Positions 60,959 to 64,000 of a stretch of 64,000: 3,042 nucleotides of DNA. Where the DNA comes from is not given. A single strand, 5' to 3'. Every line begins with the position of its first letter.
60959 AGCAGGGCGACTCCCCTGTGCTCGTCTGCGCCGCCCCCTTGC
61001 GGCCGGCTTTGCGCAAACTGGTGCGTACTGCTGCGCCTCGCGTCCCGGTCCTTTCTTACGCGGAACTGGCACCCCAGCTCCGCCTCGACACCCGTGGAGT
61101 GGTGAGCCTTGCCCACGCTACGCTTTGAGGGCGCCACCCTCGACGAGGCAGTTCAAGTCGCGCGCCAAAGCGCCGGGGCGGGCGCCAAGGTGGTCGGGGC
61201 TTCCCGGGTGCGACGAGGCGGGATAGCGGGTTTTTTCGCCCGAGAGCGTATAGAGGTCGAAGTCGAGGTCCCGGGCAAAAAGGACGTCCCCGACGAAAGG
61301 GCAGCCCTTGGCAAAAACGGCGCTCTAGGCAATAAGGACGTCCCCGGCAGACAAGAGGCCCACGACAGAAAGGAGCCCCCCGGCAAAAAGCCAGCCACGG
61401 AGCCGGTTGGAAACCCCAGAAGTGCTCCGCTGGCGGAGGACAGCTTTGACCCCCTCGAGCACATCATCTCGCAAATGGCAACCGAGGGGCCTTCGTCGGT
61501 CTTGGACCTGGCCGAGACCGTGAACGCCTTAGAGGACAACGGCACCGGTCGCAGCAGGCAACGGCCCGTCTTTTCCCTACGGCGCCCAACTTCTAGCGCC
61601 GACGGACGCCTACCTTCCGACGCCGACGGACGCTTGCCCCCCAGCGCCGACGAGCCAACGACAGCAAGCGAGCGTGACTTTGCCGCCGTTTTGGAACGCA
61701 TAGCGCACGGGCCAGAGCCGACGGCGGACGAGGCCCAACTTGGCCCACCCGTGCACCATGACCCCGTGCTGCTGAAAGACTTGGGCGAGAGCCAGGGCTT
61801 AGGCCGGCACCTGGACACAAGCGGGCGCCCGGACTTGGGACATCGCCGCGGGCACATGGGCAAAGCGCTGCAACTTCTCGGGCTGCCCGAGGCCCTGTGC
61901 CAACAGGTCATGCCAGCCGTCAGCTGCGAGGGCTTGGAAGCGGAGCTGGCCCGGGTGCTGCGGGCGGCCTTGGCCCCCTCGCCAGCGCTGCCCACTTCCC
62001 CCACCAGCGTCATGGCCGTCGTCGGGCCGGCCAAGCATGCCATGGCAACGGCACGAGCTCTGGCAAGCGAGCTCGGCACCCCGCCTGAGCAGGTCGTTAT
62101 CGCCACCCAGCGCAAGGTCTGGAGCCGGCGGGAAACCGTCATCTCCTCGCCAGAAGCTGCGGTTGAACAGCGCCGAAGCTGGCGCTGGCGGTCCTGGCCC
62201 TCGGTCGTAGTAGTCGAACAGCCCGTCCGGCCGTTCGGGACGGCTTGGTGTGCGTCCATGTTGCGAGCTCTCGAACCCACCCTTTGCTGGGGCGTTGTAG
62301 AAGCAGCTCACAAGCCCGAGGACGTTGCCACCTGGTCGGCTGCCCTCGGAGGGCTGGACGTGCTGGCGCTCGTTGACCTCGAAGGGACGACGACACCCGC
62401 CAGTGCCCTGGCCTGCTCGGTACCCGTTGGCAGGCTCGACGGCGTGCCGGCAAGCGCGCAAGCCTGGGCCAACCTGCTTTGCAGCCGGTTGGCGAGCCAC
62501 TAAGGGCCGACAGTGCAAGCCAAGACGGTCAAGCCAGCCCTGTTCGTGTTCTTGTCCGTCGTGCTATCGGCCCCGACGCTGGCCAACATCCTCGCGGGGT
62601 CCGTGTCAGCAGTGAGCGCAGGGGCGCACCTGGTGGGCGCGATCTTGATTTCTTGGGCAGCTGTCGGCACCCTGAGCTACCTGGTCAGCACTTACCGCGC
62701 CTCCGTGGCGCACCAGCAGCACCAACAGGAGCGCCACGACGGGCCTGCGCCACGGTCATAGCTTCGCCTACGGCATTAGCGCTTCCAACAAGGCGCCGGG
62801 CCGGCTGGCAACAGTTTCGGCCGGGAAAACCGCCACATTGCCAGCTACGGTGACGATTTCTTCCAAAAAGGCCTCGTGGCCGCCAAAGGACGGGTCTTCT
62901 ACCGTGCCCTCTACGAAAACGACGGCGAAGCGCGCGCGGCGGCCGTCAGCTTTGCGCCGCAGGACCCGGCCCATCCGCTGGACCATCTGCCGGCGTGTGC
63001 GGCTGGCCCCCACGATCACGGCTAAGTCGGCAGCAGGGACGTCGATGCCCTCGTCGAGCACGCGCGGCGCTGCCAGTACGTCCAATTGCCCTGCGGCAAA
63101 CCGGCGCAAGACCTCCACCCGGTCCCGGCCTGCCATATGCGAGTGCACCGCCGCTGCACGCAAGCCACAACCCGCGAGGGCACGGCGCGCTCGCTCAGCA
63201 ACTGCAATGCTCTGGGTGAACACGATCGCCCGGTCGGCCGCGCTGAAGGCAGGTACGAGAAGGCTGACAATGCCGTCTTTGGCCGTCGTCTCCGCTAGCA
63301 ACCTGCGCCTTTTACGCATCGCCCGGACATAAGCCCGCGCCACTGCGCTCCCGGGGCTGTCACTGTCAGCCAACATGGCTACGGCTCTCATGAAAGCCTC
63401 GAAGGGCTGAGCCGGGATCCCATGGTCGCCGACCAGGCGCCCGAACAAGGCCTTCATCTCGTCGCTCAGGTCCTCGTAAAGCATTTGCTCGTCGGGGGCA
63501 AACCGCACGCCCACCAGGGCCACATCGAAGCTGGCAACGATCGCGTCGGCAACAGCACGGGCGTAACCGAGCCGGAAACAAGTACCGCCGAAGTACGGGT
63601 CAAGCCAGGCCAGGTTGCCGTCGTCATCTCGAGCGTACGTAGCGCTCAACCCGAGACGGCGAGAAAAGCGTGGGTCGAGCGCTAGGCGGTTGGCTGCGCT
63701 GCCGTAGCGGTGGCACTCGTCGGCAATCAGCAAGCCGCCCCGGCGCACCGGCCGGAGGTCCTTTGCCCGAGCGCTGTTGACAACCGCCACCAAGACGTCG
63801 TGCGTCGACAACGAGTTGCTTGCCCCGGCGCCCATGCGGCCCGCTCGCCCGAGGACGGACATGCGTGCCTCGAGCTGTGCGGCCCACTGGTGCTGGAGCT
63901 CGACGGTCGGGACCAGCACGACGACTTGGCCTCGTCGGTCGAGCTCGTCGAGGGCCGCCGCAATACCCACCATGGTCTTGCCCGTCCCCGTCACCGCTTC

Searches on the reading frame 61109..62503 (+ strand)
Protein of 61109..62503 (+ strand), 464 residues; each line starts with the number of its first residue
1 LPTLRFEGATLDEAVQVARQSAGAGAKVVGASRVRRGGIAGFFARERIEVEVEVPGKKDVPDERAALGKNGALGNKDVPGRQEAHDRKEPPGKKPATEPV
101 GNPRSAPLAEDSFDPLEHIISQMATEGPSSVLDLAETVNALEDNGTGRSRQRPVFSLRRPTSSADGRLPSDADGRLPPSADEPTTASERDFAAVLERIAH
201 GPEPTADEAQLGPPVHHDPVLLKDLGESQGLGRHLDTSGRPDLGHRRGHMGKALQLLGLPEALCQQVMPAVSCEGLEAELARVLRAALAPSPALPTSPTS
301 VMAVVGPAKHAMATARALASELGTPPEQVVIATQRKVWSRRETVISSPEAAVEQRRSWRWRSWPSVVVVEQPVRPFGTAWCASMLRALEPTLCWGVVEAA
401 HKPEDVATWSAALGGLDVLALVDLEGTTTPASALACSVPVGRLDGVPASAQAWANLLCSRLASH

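Call 18: search_protein_families(library=ncbifam, proteins=[window:61109-62503:+])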
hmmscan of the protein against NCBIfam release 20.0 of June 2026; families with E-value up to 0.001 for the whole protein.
window:61109-62503:+ (464 aa): 1 family
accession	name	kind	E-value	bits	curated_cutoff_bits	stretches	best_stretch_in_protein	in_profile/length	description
TIGR03499.1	FlhF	equivalog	1.5e-06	28.4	174.15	1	3-109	3-107/286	flagellar biosynthesis GTPase FlhF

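Call 46: search_protein_families(library=pfam, proteins=[window:61109-62503:+], max_evalue=0.1)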
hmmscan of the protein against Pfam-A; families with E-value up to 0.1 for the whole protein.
window:61109-62503:+ (464 aa): 0 families

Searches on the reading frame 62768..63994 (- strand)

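Call 18: search_protein_families(library=ncbifam, proteins=[window:62768-63994:-])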
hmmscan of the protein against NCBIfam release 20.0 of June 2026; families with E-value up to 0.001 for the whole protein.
window:62768-63994:- (408 aa): 39 families (the best 25 are shown)
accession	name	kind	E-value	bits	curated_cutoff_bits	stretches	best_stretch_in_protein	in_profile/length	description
TIGR04095.1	dnd_restrict_1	equivalog_domain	7.9e-36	124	600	1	2-355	33-391/451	DNA phosphorothioation system restriction enzyme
NF045503.1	repair_heli_XPB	equivalog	1.4e-24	86.6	610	2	221-368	386-529/548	DNA repair helicase XPB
NF008166.0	PRK10917.1-4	equivalog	7.2e-15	54.1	864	2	267-350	521-603/705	ATP-dependent DNA helicase RecG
NF008163.0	PRK10917.1-1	equivalog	4.6e-14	51.7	796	2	277-347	516-587/692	ATP-dependent DNA helicase RecG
NF008167.0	PRK10917.2-1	equivalog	8.3e-14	50.6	995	2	276-350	559-634/744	ATP-dependent DNA helicase RecG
NF010337.0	PRK13766.1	equivalog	8e-13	47.4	610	1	252-364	365-481/781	Hef nuclease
TIGR00643.1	recG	equivalog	8.4e-13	47.9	659.4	1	243-348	451-554/629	ATP-dependent DNA helicase RecG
NF041062.1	DpdE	equivalog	3.9e-12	45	500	1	200-362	487-655/1048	protein DpdE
NF008168.0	PRK10917.2-2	equivalog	6.2e-11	41.3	718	1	278-349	612-684/795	ATP-dependent DNA helicase RecG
NF008165.0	PRK10917.1-3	equivalog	6.9e-11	41.3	711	1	277-346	509-579/692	ATP-dependent DNA helicase RecG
NF008164.0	PRK10917.1-2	equivalog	1.2e-10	40.3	785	1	262-348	504-591/704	ATP-dependent DNA helicase RecG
NF008744.0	PRK11776.1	equivalog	4.5e-10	38.7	524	1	237-352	227-341/460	ATP-dependent RNA helicase DbpA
NF003673.1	PRK05298.1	equivalog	5.1e-10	38.3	743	1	250-351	440-545/653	excinuclease ABC subunit UvrB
NF008170.0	PRK10917.2-4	equivalog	5.7e-10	37.8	975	1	282-347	650-716/826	ATP-dependent DNA helicase RecG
NF053631.1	RNA_helic_CshA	equivalog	1.1e-09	37.7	646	1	251-356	235-340/434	degradosome RNA helicase CshA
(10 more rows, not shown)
